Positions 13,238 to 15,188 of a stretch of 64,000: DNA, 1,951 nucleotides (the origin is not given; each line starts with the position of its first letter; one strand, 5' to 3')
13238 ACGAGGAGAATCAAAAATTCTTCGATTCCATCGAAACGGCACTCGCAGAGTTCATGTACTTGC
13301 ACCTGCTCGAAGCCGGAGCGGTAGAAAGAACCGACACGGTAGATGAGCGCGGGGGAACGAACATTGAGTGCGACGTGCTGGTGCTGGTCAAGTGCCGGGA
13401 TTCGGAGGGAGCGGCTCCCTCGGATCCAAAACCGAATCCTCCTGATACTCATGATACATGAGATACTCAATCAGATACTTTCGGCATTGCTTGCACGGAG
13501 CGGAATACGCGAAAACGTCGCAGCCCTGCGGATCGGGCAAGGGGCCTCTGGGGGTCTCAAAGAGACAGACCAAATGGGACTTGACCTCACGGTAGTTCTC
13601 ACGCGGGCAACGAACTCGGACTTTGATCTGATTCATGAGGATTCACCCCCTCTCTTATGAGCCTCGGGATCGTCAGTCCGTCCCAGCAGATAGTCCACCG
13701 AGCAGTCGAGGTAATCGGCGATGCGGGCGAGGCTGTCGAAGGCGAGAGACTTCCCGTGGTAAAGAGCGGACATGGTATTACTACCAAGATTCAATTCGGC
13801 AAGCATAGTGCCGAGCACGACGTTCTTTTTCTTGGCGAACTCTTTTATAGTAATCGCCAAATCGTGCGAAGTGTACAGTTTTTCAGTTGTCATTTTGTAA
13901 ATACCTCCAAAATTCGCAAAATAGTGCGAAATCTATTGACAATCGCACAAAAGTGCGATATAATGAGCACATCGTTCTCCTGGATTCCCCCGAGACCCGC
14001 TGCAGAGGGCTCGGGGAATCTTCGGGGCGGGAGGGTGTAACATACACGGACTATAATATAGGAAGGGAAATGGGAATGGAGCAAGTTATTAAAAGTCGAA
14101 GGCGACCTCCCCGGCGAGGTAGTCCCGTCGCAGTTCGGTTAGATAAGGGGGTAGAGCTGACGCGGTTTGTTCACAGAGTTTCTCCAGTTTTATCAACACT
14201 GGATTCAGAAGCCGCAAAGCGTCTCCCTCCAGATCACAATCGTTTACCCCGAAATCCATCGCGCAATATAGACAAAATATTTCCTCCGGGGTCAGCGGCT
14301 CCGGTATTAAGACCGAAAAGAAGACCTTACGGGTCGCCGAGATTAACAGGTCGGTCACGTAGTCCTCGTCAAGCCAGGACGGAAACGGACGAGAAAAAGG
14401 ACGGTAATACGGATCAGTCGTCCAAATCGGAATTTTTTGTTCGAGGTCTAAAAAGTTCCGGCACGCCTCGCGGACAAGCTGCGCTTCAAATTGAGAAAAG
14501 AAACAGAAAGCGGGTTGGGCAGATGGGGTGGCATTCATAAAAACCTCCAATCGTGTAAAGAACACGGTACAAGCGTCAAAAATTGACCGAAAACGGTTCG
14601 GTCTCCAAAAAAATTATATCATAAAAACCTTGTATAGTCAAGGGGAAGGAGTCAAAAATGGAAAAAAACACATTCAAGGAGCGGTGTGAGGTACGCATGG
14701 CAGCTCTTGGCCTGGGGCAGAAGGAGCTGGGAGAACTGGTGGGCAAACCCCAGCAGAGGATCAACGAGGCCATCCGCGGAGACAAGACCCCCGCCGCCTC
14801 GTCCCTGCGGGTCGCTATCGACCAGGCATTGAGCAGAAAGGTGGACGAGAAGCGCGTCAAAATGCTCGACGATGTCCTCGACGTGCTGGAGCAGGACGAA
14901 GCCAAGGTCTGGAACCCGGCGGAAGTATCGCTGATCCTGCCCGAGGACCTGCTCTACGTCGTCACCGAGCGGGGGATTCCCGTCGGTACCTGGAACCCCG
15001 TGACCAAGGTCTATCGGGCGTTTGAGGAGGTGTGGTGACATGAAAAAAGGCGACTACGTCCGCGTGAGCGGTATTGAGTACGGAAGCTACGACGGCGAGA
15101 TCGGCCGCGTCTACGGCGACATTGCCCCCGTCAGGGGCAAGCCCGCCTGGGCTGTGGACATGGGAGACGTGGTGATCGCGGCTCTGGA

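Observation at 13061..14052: Two copies of a conserved, covarying RNA hairpin element just downstream of two perfect-consensus early promoters (nut/put-like?)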

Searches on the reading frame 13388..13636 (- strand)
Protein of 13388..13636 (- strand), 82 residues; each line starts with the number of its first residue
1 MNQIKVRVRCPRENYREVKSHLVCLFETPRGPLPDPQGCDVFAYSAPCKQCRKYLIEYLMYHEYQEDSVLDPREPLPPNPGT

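Call 12: search_protein_families(library=pfam, proteins=[window:13388-13636:-], max_evalue=0.01)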
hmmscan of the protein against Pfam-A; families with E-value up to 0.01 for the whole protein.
window:13388-13636:- (82 aa): 0 families

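Call 13: search_protein_families(library=phrogs, proteins=[window:13388-13636:-], max_evalue=0.01)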
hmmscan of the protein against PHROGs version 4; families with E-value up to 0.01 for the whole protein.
window:13388-13636:- (82 aa): 0 families

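Call 61: find_homologous_proteins(query=window:13388-13636:-, max_evalue=0.001)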
Query window:13388-13636:- (82 aa): 8 proteins with E <= 0.001 among 8 candidates.
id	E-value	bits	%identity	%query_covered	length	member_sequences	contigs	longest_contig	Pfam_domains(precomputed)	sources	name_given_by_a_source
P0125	1.9e-51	190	100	100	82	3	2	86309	-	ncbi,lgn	-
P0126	7.5e-35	137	75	96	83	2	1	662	-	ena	-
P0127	1.7e-33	132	72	95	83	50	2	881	-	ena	-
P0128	5.8e-31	124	71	91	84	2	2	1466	-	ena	-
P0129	3.0e-30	122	64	99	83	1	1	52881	-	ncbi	-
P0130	4.2e-29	118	62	96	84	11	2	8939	-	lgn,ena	-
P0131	2.9e-28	115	60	99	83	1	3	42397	-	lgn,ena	-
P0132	1.2e-25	107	65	96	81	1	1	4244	-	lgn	-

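Call 62: find_encoding_contigs(protein=P0129, flank=2500, max_places=4)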
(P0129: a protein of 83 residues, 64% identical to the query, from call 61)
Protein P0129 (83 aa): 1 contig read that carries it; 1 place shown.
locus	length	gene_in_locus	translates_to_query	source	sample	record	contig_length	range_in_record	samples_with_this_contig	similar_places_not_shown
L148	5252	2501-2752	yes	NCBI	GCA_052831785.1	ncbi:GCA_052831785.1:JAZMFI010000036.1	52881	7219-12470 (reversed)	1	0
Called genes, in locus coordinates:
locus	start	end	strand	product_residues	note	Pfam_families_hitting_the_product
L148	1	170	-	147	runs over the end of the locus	-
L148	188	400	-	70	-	-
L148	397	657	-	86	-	-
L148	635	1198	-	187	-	-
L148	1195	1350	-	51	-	-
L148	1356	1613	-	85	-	PF18129:SH3_12 (weak)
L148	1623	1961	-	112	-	-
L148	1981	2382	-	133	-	-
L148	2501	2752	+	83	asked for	-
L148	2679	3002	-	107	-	-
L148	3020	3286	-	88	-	-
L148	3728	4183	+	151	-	-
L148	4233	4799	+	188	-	PF06114:Peptidase_M78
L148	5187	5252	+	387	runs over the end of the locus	PF23649:FKBP15 (faint)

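Call 63: find_encoding_contigs(protein=P0130, flank=2500, max_places=4)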
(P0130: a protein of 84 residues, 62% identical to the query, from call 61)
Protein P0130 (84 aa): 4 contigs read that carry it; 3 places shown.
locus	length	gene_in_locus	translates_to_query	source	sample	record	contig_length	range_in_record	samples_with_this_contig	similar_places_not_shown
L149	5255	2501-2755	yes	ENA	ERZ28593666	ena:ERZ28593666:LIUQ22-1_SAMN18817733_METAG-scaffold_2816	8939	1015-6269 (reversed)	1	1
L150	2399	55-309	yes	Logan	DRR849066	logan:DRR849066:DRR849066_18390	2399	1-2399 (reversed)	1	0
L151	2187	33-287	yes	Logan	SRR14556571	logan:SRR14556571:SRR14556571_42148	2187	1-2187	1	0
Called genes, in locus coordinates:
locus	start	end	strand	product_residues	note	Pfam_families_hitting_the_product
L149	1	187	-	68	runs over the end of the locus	-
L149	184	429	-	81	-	-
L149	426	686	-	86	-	-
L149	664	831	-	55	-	-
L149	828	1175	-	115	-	-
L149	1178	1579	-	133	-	-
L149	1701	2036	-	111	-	-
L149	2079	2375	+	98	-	-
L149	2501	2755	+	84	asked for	-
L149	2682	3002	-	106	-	-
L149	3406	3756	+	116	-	-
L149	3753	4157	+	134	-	-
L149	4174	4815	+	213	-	-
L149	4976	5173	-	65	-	-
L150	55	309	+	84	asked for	-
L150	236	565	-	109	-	-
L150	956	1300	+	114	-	PF13443:HTH_26 (weak), PF01381:HTH_3 (weak)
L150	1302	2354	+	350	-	-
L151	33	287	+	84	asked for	-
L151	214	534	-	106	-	-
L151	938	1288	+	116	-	-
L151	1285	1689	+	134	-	-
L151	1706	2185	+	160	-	?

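Call 64: find_encoding_contigs(protein=P0131, flank=2500, max_places=4)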
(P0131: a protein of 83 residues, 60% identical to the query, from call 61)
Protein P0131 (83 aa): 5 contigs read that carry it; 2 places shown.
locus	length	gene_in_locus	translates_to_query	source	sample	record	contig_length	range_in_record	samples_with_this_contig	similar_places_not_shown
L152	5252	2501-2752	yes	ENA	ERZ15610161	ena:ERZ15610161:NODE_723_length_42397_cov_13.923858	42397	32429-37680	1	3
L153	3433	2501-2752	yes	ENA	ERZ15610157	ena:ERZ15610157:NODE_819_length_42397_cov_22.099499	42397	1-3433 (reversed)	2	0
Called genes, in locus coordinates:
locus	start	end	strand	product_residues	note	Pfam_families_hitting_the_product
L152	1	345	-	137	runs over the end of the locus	-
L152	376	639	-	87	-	-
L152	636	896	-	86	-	-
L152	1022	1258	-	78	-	-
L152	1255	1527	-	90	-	-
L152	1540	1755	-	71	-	-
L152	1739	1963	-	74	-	-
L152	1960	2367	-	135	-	-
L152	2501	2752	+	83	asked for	-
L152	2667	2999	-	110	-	-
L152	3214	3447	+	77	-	-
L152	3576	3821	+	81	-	PF13443:HTH_26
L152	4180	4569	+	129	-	-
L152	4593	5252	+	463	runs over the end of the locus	-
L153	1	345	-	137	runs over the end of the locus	-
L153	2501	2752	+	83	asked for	-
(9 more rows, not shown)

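Call 66: find_encoding_contigs(protein=P0132, flank=2500, max_places=4)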
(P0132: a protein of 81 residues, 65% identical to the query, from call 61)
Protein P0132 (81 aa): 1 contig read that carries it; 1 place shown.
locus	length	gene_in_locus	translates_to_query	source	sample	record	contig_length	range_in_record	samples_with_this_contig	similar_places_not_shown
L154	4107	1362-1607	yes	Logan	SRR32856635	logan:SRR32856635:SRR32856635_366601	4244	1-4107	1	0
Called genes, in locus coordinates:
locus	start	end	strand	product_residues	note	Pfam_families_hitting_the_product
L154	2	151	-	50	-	?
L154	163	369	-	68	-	-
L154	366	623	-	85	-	PF13443:HTH_26 (weak), PF13551:HTH_29 (faint), PF13384:HTH_23 (faint)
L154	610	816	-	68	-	-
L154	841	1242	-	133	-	PF01381:HTH_3 (weak)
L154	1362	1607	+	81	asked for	-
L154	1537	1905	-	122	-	-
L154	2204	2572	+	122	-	PF01381:HTH_3 (faint), PF13443:HTH_26 (weak)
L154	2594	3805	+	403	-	-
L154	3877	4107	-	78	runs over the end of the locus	-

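Call 102: predict_structure(alignment_id=A10)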
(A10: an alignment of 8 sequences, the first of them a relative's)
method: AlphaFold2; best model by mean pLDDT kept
length: 82 residues; sequences in the alignment: 8
mean_pLDDT: 53.9   pTM: 0.40
mean pLDDT of the five models: 53.9, 44.2, 42.9, 41.1, 40.3
residues with pLDDT >= 90: 0; 70-90: 3; 50-70: 43; < 50: 36
segments of 3 or more residues with pLDDT < 50: 1-4, 12-33, 35-44
pLDDT, mean of each block of 10 residues (from residue 1): 51 42 41 46 54 69 64 65 55
secondary structure, 60 per line:
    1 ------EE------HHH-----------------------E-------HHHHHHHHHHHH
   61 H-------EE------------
elements in order: H49-61

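Call 103: search_solved_structures(query=A10, max_evalue=1)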
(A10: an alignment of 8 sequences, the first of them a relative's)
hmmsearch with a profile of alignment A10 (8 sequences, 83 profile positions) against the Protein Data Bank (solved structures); distinct sequences matched with E-value up to 1: 1.
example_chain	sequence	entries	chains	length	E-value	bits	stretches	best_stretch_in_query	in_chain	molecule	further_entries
2w4l_A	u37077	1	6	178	0.061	16.7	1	33-58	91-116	DEOXYCYTIDYLATE DEAMINASE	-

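Call 109: search_protein_families(library=padloc, proteins=[window:13388-13636:-], max_evalue=0.01)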
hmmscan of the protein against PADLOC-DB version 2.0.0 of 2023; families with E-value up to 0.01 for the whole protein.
window:13388-13636:- (82 aa): 0 families

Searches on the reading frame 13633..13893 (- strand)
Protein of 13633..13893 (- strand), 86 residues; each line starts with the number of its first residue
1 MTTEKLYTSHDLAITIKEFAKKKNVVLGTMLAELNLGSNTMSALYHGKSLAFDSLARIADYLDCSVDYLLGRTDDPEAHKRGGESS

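Call 12: search_protein_families(library=pfam, proteins=[window:13633-13893:-], max_evalue=0.01)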
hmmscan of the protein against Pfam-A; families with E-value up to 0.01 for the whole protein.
window:13633-13893:- (86 aa): 1 family
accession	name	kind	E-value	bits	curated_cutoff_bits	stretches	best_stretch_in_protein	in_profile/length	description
PF13443.12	HTH_26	-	4e-08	33.8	22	1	16-75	2-63/63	Cro/C1-type HTH DNA-binding domain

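Call 13: search_protein_families(library=phrogs, proteins=[window:13633-13893:-], max_evalue=0.01)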
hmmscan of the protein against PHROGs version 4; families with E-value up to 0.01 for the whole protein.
window:13633-13893:- (86 aa): 6 families
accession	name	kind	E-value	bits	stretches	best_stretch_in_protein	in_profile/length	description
phrog_8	-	transcription regulation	2.7e-12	47.8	1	9-77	74-143/346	transcriptional regulator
phrog_4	-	transcription regulation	2.2e-06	27.9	1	14-78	135-200/400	transcriptional repressor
phrog_27290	-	unknown function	5.8e-05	23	1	44-80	381-419/517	-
phrog_7396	-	unknown function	0.00074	20.2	1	36-80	44-88/227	-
phrog_18248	-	transcription regulation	0.0024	18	1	15-70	6-60/264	transcriptional regulator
phrog_2967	-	transcription regulation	0.0036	17.9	1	12-72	11-72/225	transcriptional regulator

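Call 22: find_encoding_contigs(protein=window:13633-13893:-, flank=3000, max_places=10)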
Protein window:13633-13893:- (86 aa): 2 contigs read that carry it; 2 places shown.
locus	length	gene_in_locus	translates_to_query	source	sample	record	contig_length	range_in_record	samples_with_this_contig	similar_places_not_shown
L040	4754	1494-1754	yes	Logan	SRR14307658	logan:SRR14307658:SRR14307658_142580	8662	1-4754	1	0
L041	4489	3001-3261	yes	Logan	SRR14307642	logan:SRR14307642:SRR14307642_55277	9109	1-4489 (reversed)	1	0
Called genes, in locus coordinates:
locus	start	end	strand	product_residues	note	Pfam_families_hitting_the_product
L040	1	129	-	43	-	?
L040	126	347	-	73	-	-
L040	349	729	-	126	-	-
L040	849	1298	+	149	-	-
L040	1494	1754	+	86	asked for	PF13443:HTH_26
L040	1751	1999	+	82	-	-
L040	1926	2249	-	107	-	-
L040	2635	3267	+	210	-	PF01381:HTH_3 (weak), PF00717:Peptidase_S24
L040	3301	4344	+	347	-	-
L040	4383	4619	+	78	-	-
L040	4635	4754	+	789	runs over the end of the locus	PF13361:UvrD_C (faint), PF04851:ResIII (weak), PF13086:AAA_11, PF13604:AAA_30 (weak), PF13245:AAA_19, PF13087:AAA_12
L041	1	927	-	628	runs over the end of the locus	PF02195:ParB_N (weak), PF17762:HTH_ParB (weak)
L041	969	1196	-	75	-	-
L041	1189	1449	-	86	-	-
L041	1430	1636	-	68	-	-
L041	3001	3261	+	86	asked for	PF13443:HTH_26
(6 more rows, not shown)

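Call 33: find_homologous_proteins(query=window:13633-13893:-, max_evalue=1e-10)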
Query window:13633-13893:- (86 aa): 1316 proteins with E <= 1e-10 among 1456 candidates; the best 120 are listed.
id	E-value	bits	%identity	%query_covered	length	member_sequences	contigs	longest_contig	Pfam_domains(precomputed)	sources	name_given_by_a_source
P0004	6.4e-49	181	100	100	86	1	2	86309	PF13443.13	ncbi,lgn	-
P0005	9.2e-34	133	81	93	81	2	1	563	PF13443.13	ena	-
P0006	4.8e-33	130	79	93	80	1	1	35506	PF13443.13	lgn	-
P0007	2.2e-32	128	79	93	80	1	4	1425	PF13443.13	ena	-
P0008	3.2e-32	128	76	93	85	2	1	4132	PF13443.13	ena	-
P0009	4.4e-32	127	51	86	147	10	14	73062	PF01381.29,PF13443.13,PF13693.13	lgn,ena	-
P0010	6.8e-32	127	76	93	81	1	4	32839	PF13443.13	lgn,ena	-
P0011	7.4e-32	127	71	98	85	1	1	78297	PF13443.13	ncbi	-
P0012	1.1e-29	120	76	87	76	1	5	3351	PF13443.13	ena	-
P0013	1.5e-29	119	75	87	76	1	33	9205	PF13443.13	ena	-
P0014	2.6e-29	118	76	86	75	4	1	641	PF13443.13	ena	-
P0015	2.7e-29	118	75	87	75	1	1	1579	PF13443.13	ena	-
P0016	3.2e-29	118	73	93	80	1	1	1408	PF13443.13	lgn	-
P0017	4.0e-29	118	75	87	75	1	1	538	PF13443.13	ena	-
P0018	5.1e-29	118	75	87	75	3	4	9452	PF13443.13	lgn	-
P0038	3.9e-28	115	66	100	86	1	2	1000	PF13443.13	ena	-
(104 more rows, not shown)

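Call 35: find_related_loci(query=A2, collection=viral_contigs, flank=2500)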
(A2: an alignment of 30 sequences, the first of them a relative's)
Query A2 (86 aa) in viral_contigs; peptide patterns used: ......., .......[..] (x = any residue, [..] = any of these).
600 stretches matched a pattern (row limit reached: there are more); 542 encode a relative of the query (tblastn E <= 1e-3); the best 80 are kept; 80 distinct loci.
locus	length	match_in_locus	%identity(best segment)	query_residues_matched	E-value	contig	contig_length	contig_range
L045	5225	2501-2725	75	6-80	4e-35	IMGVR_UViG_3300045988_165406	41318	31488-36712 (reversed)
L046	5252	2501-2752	62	1-84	1e-29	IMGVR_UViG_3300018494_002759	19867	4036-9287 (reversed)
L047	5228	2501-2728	59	6-81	2e-27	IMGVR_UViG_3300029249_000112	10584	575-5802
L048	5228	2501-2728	59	6-81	2e-27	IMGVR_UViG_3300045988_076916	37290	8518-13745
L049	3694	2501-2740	59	1-80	7e-27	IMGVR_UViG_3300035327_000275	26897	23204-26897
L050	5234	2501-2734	58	3-80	1e-26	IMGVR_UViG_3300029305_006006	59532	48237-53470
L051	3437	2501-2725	60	6-80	5e-26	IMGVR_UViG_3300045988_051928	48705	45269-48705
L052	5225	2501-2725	57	6-80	2e-23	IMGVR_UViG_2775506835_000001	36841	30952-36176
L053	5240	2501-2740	54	1-80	2e-22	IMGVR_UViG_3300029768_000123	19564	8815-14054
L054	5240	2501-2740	54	1-80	3e-22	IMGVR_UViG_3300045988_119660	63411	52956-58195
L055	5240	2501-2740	54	1-80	3e-22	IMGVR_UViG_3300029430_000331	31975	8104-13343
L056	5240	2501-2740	54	1-80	3e-22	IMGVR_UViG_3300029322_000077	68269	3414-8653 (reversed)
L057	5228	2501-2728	50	6-80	5e-22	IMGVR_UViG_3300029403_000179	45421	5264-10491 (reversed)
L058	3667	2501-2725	52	6-80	7e-22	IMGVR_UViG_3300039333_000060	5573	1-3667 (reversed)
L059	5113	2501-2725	52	6-80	7e-22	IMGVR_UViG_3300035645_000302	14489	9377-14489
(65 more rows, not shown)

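Call 37: find_encoding_contigs(protein=P0006, flank=2500, max_places=4)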
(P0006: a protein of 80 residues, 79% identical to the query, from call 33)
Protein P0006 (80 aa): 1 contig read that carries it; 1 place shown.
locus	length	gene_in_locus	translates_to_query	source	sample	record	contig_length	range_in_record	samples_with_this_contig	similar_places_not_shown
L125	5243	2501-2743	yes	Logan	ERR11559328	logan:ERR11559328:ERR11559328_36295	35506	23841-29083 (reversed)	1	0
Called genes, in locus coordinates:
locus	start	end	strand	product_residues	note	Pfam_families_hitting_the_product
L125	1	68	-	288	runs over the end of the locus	PF14297:Lin1244_N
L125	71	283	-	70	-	-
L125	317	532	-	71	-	-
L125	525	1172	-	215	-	-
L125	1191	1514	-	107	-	-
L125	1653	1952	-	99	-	-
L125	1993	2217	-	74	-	-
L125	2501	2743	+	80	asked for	PF13443:HTH_26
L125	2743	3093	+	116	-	-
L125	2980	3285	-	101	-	-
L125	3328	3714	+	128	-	-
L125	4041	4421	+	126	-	PF01381:HTH_3 (faint)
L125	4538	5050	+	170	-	-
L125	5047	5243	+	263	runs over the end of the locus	-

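Call 38: find_encoding_contigs(protein=P0010, flank=2500, max_places=4)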
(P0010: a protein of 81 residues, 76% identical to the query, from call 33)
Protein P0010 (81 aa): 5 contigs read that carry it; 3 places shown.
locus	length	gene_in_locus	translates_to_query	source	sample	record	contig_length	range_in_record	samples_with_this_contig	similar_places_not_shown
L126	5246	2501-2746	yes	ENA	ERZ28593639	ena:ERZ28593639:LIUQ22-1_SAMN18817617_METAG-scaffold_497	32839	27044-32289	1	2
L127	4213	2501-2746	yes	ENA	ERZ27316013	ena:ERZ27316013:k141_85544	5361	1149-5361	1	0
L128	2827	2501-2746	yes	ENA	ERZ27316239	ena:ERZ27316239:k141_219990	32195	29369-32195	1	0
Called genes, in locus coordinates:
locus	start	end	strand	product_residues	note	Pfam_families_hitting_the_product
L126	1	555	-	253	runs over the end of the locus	PF04404:ERF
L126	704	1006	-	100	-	PF12844:HTH_19 (faint), PF13560:HTH_31, PF01381:HTH_3, PF13443:HTH_26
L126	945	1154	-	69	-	-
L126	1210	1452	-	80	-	-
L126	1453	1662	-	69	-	-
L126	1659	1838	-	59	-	-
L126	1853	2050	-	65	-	PF01381:HTH_3, PF13443:HTH_26 (weak)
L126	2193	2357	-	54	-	-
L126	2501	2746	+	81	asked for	PF13443:HTH_26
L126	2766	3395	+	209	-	-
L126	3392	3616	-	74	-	-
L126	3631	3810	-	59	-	-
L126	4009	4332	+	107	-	-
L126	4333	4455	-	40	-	-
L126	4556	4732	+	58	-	-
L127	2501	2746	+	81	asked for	PF13443:HTH_26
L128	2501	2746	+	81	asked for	PF13443:HTH_26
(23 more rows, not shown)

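Call 39: find_encoding_contigs(protein=P0011, flank=2500, max_places=4)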
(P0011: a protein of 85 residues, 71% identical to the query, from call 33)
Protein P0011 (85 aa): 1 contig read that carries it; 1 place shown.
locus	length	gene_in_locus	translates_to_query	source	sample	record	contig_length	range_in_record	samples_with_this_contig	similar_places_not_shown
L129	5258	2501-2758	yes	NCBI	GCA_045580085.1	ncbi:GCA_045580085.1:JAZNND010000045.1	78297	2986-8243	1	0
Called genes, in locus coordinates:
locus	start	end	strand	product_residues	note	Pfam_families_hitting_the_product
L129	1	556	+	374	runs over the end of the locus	PF01527:HTH_Tnp_1 (weak), PF13384:HTH_23 (weak), PF13551:HTH_29 (faint), PF13276:HTH_21, PF00665:rve, PF13683:rve_3, PF13333:rve_2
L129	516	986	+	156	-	-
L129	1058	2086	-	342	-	PF22022:Phage_int_M (weak), PF00589:Phage_integrase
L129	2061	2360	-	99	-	-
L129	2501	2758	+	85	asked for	PF13443:HTH_26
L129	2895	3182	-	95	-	-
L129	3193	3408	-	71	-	PF12728:HTH_17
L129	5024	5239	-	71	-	-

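Call 44: find_encoding_contigs(protein=P0038, flank=3000, max_places=6)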
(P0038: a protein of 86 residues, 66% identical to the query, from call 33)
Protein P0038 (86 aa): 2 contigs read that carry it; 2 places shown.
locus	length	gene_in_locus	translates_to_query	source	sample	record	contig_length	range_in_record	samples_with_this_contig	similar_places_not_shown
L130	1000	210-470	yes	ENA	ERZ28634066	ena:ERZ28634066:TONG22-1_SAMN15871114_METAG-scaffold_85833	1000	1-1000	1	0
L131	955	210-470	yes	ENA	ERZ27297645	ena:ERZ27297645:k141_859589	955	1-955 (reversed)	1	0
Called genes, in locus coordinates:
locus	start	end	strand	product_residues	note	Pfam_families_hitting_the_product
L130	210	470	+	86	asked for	PF13443:HTH_26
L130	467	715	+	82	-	-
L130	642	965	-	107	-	-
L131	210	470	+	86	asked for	PF13443:HTH_26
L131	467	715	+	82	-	-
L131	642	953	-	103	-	?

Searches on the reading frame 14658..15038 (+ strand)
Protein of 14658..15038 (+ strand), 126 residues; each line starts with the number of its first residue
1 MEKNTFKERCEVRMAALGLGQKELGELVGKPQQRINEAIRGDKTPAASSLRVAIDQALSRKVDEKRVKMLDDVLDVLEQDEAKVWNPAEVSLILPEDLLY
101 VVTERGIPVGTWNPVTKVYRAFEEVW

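Call 12: search_protein_families(library=pfam, proteins=[window:14658-15038:+], max_evalue=0.01)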
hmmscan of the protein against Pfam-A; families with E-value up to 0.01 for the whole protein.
window:14658-15038:+ (126 aa): 1 family
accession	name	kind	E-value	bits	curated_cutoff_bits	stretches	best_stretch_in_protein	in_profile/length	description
PF01381.28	HTH_3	-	0.001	19.5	23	1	13-49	5-40/55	Helix-turn-helix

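Call 13: search_protein_families(library=phrogs, proteins=[window:14658-15038:+], max_evalue=0.01)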
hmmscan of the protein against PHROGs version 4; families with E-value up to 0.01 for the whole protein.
window:14658-15038:+ (126 aa): 2 families
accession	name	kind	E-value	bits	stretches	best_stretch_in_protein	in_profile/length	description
phrog_1373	-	transcription regulation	0.0061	17.6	0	7-50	65-108/166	transcriptional regulator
phrog_1468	-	transcription regulation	0.0073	16.9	0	4-58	6-58/67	transcriptional repressor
